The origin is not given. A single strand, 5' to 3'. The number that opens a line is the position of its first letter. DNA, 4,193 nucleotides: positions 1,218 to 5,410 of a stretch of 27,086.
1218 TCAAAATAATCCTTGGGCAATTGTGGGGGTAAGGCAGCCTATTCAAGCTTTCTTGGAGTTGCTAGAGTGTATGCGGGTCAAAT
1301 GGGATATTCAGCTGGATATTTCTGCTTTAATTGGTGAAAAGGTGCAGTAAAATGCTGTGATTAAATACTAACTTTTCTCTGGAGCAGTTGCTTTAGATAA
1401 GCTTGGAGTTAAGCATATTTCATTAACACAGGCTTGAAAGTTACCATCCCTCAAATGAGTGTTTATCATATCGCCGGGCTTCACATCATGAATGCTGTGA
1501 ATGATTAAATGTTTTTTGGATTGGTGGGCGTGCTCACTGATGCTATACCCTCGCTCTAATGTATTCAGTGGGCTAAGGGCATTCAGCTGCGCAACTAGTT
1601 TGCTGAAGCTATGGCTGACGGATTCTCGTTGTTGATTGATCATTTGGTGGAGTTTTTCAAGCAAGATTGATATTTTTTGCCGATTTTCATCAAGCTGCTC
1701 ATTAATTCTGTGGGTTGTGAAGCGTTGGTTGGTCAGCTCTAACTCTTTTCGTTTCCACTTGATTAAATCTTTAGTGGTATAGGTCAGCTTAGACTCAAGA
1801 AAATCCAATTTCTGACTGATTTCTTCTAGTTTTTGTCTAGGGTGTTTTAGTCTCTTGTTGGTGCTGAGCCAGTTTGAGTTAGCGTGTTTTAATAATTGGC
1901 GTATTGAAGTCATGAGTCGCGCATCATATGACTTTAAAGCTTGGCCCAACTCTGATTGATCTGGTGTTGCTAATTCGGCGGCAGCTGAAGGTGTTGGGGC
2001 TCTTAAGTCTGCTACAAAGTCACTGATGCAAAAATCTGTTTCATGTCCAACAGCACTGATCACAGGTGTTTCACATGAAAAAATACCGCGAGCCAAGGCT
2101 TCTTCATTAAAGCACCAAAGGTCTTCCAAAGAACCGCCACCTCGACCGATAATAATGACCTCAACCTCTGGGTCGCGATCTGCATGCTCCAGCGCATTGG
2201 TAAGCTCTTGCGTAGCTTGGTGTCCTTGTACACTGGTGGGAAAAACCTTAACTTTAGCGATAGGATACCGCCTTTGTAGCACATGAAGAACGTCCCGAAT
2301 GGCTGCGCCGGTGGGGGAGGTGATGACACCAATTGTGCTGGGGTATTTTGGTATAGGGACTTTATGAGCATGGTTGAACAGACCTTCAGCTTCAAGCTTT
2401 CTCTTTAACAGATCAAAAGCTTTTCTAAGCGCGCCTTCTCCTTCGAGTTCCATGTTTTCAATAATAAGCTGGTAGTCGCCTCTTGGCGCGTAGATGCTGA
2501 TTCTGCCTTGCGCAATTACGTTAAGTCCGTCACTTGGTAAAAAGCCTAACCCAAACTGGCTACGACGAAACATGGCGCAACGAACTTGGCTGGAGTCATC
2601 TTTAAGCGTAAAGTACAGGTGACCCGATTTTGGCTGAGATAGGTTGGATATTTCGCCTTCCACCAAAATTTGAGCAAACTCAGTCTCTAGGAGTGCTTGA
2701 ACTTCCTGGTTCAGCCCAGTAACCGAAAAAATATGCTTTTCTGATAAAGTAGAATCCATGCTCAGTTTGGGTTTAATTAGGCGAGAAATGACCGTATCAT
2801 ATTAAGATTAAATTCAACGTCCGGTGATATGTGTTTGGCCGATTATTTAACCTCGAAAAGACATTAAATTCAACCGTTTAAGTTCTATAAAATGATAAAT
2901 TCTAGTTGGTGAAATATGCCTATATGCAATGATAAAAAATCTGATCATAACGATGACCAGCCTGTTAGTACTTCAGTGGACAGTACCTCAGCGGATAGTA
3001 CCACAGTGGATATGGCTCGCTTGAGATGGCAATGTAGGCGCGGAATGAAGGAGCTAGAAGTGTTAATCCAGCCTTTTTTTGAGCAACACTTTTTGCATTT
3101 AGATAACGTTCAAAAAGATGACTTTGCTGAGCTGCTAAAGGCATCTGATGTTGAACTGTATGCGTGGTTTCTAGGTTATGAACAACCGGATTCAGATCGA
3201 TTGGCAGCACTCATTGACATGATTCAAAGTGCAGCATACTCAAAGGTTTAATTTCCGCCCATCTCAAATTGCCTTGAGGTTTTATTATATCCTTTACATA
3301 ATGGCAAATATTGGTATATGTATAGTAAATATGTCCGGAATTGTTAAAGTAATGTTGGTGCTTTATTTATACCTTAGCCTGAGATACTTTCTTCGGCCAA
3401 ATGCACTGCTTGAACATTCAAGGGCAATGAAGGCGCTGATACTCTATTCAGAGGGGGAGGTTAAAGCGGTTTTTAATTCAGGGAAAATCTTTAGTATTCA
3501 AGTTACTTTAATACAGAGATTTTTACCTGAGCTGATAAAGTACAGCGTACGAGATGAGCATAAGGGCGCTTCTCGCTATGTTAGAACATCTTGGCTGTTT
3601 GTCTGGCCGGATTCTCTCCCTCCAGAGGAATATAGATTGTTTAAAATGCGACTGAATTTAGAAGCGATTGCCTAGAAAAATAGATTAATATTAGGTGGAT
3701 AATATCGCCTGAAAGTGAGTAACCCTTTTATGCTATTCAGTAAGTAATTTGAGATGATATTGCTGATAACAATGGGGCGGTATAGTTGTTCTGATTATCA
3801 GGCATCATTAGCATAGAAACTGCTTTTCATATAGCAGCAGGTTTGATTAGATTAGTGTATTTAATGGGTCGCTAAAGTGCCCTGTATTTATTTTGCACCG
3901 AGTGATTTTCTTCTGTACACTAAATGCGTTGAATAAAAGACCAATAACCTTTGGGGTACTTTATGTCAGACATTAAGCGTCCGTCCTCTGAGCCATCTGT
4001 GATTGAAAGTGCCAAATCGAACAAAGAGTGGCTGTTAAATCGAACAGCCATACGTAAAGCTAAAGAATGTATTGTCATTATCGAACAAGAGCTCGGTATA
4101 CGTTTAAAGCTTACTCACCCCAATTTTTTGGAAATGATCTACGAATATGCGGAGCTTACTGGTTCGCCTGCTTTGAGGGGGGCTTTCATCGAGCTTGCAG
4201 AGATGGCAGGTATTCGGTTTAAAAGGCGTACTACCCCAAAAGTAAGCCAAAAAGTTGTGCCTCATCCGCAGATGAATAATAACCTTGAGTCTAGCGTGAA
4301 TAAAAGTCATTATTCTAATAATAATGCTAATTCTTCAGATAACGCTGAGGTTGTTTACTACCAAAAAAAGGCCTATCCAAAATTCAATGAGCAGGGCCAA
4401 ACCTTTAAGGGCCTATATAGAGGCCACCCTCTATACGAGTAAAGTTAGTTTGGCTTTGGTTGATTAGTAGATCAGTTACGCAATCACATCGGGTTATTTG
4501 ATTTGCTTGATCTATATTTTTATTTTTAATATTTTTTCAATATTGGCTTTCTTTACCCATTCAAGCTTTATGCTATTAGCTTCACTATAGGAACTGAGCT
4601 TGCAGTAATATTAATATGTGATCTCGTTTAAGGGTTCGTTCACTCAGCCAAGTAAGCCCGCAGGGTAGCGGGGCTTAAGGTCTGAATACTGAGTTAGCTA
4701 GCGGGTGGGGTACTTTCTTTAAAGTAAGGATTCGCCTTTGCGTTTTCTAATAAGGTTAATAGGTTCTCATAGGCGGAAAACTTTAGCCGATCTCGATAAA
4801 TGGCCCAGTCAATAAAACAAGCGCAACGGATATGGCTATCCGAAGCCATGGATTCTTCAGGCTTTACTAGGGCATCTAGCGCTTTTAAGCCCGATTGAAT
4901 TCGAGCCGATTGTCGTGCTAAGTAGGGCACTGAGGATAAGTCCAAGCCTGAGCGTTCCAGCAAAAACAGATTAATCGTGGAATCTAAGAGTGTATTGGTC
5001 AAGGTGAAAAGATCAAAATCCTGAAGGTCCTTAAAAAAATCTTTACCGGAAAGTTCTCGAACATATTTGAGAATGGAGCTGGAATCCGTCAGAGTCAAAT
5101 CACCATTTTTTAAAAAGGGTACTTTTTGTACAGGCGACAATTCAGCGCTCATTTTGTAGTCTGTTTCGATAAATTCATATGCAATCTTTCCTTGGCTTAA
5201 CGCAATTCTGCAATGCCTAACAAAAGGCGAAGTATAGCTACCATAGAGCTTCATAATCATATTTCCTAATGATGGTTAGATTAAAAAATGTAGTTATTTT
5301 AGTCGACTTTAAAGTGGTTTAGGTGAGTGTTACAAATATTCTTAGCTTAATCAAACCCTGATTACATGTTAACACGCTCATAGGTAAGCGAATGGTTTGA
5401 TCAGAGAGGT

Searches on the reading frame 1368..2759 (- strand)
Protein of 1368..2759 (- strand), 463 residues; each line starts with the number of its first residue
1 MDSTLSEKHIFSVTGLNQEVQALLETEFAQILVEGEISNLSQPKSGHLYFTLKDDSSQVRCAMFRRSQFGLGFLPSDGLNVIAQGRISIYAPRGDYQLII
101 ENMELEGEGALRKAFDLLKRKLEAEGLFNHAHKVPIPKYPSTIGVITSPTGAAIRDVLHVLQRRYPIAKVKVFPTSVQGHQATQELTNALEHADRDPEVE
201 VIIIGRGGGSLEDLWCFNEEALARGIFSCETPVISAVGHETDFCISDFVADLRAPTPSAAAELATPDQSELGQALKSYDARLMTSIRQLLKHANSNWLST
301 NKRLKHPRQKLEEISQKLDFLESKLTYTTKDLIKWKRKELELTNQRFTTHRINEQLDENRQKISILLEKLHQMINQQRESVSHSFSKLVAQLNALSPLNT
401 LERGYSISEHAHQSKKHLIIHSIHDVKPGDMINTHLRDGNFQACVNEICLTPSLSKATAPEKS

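Call 71: search_protein_families(library=pfam, proteins=[window:1368-2759:-], max_evalue=0.001)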
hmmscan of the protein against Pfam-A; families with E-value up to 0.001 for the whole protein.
window:1368-2759:- (463 aa): 3 families
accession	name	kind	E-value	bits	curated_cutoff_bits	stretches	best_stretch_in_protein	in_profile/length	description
PF02601.20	Exonuc_VII_L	-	1e-105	354.1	35.9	1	127-443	1-314/315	Exonuclease VII, large subunit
PF13742.12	tRNA_anti_2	-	6.9e-30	103.6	27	1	11-104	1-95/95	OB-fold nucleic acid binding domain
PF01336.31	tRNA_anti-codon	-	8.5e-11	42.1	27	1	32-105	2-74/75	OB-fold nucleic acid binding domain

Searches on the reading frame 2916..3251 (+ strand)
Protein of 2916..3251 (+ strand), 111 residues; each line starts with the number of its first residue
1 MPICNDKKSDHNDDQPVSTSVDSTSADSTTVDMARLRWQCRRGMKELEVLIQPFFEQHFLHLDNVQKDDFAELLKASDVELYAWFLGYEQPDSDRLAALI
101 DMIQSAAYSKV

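Call 71: search_protein_families(library=pfam, proteins=[window:2916-3251:+], max_evalue=0.001)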
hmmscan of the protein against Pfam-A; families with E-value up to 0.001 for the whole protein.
window:2916-3251:+ (111 aa): 1 family
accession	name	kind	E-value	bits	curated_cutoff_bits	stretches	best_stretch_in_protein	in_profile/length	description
PF03937.21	Sdh5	-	2.2e-23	82.4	27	1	34-105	1-74/76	Flavinator of succinate dehydrogenase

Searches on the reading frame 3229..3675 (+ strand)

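Call 71: search_protein_families(library=pfam, proteins=[window:3229-3675:+], max_evalue=0.001)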
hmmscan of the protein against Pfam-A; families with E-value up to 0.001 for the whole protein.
window:3229-3675:+ (148 aa): 1 family
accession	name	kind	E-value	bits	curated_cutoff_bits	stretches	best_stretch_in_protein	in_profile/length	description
PF07254.17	Cpta_toxin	-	6.1e-08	33.3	27.3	1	6-143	4-130/133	Membrane-bound toxin component of toxin-antitoxin system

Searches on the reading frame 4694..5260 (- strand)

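Call 71: search_protein_families(library=pfam, proteins=[window:4694-5260:-], max_evalue=0.001)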
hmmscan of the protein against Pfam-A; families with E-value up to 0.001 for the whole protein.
window:4694-5260:- (188 aa): 3 families
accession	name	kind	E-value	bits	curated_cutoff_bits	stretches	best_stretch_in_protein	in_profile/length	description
PF13417.12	GST_N_3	-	1.7e-14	54.3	22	1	5-71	1-71/75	Glutathione S-transferase, N-terminal domain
PF02798.26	GST_N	-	4.1e-07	30.7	20.9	1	3-68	3-75/76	Glutathione S-transferase, N-terminal domain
PF13409.12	GST_N_2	-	2.5e-06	28.4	25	1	10-68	1-68/70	Glutathione S-transferase, N-terminal domain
